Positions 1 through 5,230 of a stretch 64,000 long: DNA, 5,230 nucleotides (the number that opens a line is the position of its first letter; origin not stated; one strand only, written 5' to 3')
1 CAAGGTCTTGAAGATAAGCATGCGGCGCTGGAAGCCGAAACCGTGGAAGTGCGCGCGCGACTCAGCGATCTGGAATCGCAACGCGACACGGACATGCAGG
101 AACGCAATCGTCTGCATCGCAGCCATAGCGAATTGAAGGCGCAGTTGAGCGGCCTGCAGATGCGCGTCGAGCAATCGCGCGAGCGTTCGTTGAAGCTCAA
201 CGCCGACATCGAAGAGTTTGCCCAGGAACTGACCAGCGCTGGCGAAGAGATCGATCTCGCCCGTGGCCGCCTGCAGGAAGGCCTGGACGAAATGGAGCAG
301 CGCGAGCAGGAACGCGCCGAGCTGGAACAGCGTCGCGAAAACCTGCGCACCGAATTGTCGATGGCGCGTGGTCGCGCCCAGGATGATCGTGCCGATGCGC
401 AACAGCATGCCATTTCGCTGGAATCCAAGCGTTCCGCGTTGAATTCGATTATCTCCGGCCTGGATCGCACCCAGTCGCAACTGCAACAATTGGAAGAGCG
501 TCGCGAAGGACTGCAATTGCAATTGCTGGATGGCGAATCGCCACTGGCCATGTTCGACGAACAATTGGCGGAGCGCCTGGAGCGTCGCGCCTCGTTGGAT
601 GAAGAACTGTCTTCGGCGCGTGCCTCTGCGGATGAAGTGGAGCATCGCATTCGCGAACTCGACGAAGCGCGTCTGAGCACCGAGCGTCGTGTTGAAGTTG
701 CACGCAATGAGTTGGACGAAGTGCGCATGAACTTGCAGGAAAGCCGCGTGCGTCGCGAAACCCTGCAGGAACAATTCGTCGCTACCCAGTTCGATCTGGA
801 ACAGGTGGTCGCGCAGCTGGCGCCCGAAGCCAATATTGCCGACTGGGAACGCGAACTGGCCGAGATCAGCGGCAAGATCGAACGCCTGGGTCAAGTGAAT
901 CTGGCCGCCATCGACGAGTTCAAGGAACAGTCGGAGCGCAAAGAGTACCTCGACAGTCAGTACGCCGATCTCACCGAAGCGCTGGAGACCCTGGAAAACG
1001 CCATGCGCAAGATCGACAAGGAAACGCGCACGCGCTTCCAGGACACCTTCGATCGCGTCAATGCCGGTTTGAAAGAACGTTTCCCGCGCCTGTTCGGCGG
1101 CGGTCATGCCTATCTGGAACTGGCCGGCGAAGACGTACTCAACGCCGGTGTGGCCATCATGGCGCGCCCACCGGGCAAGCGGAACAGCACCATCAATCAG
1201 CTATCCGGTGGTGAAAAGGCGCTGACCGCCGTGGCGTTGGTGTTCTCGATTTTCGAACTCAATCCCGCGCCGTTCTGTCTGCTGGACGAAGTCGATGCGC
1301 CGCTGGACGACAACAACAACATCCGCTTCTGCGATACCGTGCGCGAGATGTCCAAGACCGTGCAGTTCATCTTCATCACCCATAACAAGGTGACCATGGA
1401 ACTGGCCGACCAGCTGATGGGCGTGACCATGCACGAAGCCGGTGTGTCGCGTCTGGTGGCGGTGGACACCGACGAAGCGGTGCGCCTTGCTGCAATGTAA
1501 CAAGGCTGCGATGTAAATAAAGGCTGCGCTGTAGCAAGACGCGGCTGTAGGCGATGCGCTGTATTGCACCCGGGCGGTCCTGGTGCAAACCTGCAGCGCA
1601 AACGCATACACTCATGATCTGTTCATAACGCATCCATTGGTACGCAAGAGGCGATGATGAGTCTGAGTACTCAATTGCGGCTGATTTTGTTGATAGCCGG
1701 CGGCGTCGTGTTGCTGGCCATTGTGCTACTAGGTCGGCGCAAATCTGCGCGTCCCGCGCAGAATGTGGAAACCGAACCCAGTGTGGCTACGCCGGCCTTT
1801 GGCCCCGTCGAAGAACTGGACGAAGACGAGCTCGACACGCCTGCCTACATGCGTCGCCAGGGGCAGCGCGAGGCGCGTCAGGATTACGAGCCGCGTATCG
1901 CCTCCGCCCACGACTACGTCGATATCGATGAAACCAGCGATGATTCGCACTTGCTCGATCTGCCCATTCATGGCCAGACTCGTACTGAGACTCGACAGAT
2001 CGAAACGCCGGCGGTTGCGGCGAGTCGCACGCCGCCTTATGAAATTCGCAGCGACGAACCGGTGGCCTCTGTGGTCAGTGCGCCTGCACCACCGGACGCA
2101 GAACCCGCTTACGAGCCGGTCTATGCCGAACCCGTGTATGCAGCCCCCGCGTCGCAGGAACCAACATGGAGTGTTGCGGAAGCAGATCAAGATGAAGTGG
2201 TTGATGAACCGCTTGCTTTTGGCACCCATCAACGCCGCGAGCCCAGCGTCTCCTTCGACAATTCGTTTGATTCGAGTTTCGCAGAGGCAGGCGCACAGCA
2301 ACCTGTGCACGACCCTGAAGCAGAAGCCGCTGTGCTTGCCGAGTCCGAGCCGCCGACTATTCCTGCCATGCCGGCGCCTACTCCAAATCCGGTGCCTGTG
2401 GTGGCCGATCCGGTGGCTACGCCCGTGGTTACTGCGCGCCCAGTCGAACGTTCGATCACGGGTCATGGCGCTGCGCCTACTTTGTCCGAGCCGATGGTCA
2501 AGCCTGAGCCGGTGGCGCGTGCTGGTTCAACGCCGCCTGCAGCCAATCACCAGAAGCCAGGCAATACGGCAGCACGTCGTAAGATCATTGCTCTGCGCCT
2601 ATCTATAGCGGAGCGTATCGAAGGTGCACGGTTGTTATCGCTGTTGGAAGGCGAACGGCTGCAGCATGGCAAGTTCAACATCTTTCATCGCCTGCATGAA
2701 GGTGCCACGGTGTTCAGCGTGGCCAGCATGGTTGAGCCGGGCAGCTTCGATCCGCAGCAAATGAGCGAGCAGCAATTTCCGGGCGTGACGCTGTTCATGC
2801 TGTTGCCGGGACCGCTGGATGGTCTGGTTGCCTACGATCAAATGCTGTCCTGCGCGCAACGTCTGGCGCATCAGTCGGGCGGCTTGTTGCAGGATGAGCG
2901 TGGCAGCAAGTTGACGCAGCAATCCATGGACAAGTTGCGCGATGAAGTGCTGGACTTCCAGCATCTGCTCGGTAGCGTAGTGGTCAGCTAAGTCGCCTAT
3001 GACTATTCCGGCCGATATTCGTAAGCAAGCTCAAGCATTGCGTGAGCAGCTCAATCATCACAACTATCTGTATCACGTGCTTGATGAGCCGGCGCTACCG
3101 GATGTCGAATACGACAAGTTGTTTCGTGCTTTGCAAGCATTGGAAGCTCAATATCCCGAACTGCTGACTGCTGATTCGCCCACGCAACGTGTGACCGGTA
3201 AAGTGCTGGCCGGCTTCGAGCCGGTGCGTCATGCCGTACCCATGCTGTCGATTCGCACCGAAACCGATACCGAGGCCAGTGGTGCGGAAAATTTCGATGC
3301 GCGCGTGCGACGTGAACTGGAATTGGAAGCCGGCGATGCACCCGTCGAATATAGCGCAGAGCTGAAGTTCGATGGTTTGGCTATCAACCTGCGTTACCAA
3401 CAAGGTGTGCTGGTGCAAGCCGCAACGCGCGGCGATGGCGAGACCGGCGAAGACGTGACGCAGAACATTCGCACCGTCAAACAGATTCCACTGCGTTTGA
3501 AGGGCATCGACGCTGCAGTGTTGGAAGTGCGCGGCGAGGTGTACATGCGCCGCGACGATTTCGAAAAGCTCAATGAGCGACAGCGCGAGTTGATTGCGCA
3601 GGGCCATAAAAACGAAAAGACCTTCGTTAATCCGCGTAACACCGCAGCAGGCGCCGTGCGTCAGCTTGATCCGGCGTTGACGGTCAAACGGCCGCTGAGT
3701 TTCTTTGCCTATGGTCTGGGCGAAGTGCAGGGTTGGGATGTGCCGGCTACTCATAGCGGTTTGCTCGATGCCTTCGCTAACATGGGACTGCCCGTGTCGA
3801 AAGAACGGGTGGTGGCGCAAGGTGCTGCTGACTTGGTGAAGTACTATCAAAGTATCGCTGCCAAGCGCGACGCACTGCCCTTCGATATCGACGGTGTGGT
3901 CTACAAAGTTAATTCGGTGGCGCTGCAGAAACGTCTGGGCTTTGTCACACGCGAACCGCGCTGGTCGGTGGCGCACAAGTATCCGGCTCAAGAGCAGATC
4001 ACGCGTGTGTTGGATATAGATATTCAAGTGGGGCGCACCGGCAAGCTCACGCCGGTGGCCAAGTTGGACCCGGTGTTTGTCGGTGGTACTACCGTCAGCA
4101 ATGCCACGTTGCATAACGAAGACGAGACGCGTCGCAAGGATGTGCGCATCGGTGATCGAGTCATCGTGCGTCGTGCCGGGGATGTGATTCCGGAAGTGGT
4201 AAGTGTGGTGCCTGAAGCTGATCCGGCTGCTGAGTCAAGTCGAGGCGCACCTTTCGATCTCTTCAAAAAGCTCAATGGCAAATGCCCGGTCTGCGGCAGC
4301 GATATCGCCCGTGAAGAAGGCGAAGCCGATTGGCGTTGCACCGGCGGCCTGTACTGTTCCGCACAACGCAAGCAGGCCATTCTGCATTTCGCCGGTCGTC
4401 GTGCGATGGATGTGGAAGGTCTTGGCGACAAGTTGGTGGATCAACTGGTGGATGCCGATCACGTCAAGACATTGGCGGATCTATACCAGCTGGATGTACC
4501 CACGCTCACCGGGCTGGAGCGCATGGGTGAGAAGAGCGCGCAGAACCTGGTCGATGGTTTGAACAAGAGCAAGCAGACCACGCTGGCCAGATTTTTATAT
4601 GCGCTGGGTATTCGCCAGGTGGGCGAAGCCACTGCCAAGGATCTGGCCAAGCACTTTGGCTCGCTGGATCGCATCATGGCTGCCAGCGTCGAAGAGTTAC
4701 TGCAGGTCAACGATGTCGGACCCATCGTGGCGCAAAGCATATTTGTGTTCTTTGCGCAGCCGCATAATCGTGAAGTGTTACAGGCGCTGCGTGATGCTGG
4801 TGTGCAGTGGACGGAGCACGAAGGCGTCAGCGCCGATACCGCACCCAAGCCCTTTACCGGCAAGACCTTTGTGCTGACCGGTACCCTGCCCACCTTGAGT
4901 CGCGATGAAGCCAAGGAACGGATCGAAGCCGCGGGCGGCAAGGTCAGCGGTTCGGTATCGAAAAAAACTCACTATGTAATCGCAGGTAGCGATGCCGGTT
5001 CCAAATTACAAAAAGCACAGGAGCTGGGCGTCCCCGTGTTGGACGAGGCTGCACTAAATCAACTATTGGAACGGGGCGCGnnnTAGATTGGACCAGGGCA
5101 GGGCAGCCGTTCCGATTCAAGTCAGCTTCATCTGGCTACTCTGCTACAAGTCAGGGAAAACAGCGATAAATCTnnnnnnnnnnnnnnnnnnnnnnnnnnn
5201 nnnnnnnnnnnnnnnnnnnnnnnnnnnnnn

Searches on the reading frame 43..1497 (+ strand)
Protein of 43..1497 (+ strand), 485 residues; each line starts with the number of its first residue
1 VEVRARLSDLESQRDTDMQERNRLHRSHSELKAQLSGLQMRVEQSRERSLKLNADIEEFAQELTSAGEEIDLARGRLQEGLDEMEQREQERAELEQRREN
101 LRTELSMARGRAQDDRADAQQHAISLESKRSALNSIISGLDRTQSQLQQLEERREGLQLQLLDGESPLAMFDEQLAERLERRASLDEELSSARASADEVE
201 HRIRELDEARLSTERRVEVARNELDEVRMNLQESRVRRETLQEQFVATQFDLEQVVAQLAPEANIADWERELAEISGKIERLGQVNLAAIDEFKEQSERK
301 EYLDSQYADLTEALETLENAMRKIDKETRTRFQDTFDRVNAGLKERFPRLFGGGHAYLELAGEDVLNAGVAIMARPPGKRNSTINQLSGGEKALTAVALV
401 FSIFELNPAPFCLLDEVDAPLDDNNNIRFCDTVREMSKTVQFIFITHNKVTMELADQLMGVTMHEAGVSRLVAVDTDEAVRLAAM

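Call 79: search_protein_families(library=pfam, proteins=[window:43-1497:+], max_evalue=0.00001)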
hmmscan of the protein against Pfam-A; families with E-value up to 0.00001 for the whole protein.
window:43-1497:+ (485 aa): 1 family
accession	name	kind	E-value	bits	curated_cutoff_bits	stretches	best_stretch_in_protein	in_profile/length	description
PF02463.25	SMC_N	-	1.9e-29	103.1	40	1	199-469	79-219/220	RecF/RecN/SMC N terminal domain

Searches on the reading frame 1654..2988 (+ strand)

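Call 79: search_protein_families(library=pfam, proteins=[window:1654-2988:+], max_evalue=0.00001)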
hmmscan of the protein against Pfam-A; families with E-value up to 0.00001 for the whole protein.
window:1654-2988:+ (445 aa): 1 family
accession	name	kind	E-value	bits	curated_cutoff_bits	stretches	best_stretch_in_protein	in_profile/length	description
PF04354.18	ZipA_C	-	9.7e-32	110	23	1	319-430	12-127/128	ZipA, C-terminal FtsZ-binding domain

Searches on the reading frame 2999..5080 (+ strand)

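Call 79: search_protein_families(library=pfam, proteins=[window:2999-5080:+], max_evalue=0.00001)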
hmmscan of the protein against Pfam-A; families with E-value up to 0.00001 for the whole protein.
window:2999-5080:+ (694 aa): 10 families
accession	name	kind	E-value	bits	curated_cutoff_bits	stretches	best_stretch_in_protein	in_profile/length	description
PF01653.23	DNA_ligase_aden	-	9.1e-83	278.1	27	1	71-331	2-253/253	NAD-dependent DNA ligase adenylation domain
PF03120.22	DNA_ligase_OB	-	2.6e-35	120.5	32.9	1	335-410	2-77/79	NAD-dependent DNA ligase OB-fold domain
PF12826.13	HHH_2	-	6.7e-29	100.3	27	1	531-594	1-64/64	Helix-hairpin-helix motif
PF14520.12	HHH_5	-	7.1e-19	68.5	27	2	532-581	1-51/57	Helix-hairpin-helix domain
PF00533.33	BRCT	-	3.4e-18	66.1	21.3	1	616-686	3-74/78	BRCA1 C Terminus (BRCT) domain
PF03119.21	DNA_ligase_ZBD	-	2.6e-12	46.8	25.8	1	428-455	1-27/27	NAD-dependent DNA ligase C4 zinc finger domain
PF22745.1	Nlig-Ia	-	1.3e-09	39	27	1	10-57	5-52/92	DNA ligase-like, N-terminal NAD+-binding domain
PF12738.14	PTCB-BRCT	-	5.8e-07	29.9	22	1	634-681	12-59/63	twin BRCT domain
PF00633.29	HHH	-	9.6e-07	28.8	24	1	555-582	1-28/30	Helix-hairpin-helix motif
PF16589.12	BRCT_2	-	2.3e-06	28.3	27.3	1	619-682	3-66/86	BRCT domain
